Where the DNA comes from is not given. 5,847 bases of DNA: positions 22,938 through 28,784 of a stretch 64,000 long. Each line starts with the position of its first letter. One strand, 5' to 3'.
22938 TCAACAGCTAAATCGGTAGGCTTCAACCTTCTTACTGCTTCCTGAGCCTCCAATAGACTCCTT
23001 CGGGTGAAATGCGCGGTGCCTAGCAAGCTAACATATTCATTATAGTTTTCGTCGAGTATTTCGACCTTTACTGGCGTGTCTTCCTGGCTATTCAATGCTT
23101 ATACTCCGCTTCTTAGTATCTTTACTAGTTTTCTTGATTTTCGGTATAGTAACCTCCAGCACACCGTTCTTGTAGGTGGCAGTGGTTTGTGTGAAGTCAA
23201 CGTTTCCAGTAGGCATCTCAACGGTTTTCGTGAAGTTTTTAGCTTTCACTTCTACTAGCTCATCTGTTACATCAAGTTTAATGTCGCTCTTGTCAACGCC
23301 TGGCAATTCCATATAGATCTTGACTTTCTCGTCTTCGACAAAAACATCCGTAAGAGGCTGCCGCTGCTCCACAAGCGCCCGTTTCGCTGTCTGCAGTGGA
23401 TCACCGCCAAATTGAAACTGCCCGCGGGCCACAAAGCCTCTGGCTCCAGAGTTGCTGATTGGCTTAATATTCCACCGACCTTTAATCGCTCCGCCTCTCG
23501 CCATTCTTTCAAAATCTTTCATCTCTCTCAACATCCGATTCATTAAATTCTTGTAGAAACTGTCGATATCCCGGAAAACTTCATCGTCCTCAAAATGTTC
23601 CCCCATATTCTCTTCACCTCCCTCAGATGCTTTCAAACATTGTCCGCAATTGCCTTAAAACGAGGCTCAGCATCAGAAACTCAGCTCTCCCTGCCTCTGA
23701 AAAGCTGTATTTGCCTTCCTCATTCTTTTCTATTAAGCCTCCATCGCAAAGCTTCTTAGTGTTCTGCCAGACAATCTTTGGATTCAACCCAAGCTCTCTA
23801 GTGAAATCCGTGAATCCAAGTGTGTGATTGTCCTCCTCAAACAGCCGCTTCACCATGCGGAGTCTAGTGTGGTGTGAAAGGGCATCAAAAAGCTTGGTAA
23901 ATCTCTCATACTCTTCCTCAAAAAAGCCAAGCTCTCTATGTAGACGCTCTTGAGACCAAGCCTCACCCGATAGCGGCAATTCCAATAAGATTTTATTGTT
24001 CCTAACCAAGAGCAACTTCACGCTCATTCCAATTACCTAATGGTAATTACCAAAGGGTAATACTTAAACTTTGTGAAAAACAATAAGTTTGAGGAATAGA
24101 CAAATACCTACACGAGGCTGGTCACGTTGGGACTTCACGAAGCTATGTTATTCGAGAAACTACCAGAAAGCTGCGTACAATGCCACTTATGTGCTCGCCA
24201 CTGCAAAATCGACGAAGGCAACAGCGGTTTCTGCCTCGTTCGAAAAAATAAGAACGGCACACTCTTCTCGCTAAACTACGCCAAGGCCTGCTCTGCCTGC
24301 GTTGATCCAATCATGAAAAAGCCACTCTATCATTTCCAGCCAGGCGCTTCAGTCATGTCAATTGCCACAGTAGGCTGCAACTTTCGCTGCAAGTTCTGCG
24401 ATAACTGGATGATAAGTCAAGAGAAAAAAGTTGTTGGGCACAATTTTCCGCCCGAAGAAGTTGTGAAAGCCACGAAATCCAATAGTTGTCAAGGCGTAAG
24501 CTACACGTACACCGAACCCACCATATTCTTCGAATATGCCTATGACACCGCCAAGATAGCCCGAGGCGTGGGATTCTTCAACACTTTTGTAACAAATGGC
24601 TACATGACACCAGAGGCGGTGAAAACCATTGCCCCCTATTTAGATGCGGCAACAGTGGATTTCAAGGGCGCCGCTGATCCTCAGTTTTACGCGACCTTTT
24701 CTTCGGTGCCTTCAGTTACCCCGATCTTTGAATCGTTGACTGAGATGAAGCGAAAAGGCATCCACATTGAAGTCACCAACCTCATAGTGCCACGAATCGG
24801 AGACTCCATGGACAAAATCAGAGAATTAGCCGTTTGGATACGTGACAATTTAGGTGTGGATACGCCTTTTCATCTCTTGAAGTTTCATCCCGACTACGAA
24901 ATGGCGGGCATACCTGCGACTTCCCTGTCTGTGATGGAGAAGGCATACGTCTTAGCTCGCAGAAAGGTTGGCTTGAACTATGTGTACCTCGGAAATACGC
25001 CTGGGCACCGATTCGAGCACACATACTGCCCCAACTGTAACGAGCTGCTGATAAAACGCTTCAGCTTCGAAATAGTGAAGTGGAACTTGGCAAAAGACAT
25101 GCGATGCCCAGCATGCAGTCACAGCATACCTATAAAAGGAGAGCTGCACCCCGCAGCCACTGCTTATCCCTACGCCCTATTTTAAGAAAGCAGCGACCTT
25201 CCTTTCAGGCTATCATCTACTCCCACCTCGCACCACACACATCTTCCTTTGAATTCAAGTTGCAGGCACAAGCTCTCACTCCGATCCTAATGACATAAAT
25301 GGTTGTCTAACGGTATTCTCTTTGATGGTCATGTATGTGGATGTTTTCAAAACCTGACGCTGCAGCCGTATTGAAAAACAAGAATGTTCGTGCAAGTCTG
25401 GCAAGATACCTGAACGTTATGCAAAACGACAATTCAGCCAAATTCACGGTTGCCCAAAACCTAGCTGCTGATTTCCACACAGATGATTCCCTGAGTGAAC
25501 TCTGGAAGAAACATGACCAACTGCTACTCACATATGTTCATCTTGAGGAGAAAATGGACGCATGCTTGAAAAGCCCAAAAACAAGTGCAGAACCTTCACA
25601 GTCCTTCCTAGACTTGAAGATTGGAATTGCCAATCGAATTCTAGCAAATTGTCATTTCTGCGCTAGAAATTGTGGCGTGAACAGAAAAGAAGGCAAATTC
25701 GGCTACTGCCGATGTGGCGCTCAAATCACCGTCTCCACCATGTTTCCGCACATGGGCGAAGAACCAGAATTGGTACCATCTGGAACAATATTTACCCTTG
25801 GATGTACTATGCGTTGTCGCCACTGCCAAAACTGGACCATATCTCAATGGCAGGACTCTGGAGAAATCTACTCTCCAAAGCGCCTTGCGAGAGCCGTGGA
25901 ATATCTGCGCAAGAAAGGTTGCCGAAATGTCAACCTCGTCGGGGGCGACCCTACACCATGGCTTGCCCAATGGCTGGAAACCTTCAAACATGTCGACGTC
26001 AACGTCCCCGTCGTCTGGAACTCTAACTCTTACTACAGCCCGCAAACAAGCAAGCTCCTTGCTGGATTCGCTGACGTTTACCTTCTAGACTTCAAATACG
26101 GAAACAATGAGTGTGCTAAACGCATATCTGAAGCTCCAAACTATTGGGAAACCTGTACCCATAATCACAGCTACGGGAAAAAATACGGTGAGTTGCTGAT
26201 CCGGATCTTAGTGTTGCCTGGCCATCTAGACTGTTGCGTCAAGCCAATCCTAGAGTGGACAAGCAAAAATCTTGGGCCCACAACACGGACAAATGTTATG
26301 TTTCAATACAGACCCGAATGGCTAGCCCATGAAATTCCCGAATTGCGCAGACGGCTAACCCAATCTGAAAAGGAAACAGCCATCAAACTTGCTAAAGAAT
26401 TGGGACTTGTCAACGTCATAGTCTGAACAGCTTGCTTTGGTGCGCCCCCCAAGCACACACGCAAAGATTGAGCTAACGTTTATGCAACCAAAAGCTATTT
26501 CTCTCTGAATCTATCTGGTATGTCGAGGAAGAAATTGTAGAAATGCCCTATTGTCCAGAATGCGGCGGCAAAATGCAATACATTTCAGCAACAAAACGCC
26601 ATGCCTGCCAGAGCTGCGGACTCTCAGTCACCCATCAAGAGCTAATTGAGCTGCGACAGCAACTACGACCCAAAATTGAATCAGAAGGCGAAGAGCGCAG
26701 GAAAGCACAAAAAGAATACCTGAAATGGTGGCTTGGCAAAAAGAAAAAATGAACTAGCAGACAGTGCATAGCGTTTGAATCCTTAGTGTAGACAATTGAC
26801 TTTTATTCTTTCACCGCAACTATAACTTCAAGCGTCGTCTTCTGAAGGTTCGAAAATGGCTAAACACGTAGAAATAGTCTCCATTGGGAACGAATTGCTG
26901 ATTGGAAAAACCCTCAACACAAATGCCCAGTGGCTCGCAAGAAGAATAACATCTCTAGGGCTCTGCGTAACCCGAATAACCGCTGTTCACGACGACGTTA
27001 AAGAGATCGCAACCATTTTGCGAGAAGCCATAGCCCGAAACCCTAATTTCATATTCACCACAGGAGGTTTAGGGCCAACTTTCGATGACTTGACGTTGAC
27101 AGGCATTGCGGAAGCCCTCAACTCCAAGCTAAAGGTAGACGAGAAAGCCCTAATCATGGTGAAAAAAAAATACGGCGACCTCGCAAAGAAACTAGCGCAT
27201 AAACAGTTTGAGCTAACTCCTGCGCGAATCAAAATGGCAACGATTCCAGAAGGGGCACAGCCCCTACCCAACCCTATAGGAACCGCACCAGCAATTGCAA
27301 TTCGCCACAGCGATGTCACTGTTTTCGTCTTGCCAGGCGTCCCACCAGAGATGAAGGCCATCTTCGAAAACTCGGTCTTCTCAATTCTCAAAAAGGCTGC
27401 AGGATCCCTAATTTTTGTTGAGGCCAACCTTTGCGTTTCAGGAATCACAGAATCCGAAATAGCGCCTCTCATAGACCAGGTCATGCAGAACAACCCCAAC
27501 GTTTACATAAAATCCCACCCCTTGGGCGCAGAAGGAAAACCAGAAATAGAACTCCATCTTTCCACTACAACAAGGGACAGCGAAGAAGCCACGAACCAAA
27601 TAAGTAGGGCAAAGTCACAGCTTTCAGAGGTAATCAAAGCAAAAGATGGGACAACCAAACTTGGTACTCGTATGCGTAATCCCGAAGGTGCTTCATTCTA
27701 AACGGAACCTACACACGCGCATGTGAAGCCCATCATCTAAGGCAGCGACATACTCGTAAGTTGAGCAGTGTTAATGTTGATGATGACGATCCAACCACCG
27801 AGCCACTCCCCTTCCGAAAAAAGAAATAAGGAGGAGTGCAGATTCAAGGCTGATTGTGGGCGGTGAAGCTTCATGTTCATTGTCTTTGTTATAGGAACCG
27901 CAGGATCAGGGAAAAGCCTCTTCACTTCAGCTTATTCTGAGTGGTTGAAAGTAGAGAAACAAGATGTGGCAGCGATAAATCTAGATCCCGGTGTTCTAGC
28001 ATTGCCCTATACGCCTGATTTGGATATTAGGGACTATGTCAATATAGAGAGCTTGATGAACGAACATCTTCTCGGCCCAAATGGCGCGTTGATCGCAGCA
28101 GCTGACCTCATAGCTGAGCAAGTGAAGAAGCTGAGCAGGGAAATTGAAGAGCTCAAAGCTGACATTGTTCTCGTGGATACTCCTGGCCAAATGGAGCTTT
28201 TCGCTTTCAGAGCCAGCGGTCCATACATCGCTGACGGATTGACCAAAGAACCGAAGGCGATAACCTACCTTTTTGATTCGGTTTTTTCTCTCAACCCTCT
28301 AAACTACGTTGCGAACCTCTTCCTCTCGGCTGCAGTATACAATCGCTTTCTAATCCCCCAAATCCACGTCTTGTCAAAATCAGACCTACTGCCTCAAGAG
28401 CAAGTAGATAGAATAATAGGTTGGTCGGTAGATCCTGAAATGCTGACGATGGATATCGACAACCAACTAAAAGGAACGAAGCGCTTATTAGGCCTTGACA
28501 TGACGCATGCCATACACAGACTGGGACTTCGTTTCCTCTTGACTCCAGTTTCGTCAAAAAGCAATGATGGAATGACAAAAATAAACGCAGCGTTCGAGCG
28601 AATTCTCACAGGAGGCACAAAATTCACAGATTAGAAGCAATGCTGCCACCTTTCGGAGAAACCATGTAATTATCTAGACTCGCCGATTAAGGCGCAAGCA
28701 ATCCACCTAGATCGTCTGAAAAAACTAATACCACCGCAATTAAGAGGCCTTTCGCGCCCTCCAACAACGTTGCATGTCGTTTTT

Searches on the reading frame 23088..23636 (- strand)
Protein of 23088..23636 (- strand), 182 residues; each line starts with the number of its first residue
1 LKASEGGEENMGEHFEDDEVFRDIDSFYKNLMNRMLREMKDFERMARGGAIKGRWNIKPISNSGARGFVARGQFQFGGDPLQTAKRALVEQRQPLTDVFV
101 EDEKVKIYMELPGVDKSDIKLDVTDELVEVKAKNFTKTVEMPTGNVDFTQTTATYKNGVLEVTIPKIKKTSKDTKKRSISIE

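Call 41: search_protein_families(library=pfam, proteins=[window:23088-23636:-], max_evalue=0.0001)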
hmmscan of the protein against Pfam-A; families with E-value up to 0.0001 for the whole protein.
window:23088-23636:- (182 aa): 2 families
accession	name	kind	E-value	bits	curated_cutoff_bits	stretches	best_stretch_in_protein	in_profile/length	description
PF00011.27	HSP20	-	6.2e-12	46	20.8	1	129-181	51-101/102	Hsp20/alpha crystallin family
PF17886.7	ArsA_HSP20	-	1.2e-06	28.4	22.5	1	104-163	3-62/63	HSP20-like domain found in ArsA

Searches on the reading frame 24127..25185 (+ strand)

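Call 41: search_protein_families(library=pfam, proteins=[window:24127-25185:+], max_evalue=0.0001)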
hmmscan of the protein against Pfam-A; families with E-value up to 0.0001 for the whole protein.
window:24127-25185:+ (352 aa): 1 family
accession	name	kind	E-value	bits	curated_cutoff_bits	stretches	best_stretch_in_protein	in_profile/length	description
PF04055.27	Radical_SAM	-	4.9e-18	66.3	29.5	1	80-237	3-165/166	Radical SAM superfamily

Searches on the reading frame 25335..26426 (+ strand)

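Call 41: search_protein_families(library=pfam, proteins=[window:25335-26426:+], max_evalue=0.0001)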
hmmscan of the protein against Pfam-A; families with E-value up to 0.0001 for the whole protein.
window:25335-26426:+ (363 aa): 2 families
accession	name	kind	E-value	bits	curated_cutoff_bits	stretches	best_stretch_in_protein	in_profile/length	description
PF04055.27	Radical_SAM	-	6.1e-17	62.7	29.5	1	152-308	2-165/166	Radical SAM superfamily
PF13353.11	Fer4_12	-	4.9e-09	37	22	1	151-256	9-118/137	4Fe-4S single cluster domain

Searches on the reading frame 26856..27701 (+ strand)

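Call 41: search_protein_families(library=pfam, proteins=[window:26856-27701:+], max_evalue=0.0001)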
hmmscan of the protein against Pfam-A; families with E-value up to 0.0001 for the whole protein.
window:26856-27701:+ (281 aa): 1 family
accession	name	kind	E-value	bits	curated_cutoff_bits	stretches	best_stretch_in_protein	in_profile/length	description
PF00994.29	MoCF_biosynth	-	1.7e-32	112.6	26.6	1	6-179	1-143/144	Probable molybdopterin binding domain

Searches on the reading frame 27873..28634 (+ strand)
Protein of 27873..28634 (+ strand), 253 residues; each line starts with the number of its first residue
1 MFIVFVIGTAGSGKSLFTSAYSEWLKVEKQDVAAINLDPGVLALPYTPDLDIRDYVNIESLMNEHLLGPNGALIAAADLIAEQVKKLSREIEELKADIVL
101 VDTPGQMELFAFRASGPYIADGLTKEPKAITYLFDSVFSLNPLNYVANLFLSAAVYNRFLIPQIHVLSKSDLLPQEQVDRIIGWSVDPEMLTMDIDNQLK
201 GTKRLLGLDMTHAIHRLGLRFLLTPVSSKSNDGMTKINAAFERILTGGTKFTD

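Call 42: search_protein_families(library=pfam, proteins=[window:27873-28634:+], max_evalue=0.0001)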
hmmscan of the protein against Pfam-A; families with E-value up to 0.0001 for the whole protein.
window:27873-28634:+ (253 aa): 1 family
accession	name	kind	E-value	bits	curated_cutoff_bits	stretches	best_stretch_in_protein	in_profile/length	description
PF03029.23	ATP_bind_1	-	4.2e-52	177.8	27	1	6-245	1-238/240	Conserved hypothetical ATP binding protein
